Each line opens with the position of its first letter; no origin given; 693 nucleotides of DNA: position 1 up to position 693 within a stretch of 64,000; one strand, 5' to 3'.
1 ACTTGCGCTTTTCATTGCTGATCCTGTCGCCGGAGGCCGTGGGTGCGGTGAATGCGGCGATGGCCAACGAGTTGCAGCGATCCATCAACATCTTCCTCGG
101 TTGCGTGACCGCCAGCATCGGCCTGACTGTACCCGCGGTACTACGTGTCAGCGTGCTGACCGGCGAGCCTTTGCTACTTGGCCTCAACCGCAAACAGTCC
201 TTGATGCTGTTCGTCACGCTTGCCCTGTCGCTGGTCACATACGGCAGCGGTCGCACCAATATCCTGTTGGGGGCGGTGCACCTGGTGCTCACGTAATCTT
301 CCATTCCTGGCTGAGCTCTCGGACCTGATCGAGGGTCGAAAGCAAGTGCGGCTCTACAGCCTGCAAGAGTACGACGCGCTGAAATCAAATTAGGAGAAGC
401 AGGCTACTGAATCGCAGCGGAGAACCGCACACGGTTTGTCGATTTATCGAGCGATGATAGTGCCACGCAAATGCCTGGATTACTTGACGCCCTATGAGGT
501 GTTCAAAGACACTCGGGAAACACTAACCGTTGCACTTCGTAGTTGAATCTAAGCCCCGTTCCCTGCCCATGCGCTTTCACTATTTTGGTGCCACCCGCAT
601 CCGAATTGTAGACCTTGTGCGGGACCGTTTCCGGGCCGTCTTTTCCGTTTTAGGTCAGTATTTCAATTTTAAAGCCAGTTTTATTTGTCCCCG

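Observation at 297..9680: tRNA-Leu-adjacent ~9.4 kb island packed with small secreted Cys-rich proteins in paralog families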

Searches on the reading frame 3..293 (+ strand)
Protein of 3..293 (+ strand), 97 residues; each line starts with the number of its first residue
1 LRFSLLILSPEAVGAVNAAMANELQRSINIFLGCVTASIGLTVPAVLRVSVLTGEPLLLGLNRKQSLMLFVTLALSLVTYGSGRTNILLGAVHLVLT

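Call 59: search_protein_families(library=pfam, max_evalue=0.01, proteins=[window:3-293:+])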
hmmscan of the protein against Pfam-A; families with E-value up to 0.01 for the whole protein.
seq(97 aa): 1 family
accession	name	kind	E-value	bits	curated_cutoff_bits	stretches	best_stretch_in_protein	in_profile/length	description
PF01699.29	Na_Ca_ex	-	0.0074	16.7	24.9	1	9-96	49-141/151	Sodium/calcium exchanger protein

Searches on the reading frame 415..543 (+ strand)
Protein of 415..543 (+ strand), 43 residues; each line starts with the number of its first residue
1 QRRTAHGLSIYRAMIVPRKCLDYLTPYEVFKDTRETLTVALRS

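Call 80: search_dna_similar(query=window:415-543:+, collection=plasmids, mode=protein, max_evalue=1, max_rows=8)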
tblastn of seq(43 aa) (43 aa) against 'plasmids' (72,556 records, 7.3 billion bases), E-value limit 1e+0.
Records with a match: 2; places in all: 2; records where one place covers at least 80% of the query: 1.
Best place of each record, by identity: 60-80% 1; <60% 1.
By first word of the organism name: Indioceanicola 1; Azospirillum 1.
By predicted mobility (MOB-suite, as given by PLSDB): non-mobilizable 1; conjugative 1.
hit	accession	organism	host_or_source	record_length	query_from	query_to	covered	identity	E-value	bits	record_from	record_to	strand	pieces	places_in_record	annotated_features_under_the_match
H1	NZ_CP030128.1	Indioceanicola profundi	sediment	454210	1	38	88%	45.0%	5e-1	33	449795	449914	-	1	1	none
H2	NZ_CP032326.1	Azospirillum argentinense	soil sample,Agricultural field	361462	18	39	51%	63.6%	7e-1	32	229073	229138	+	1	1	none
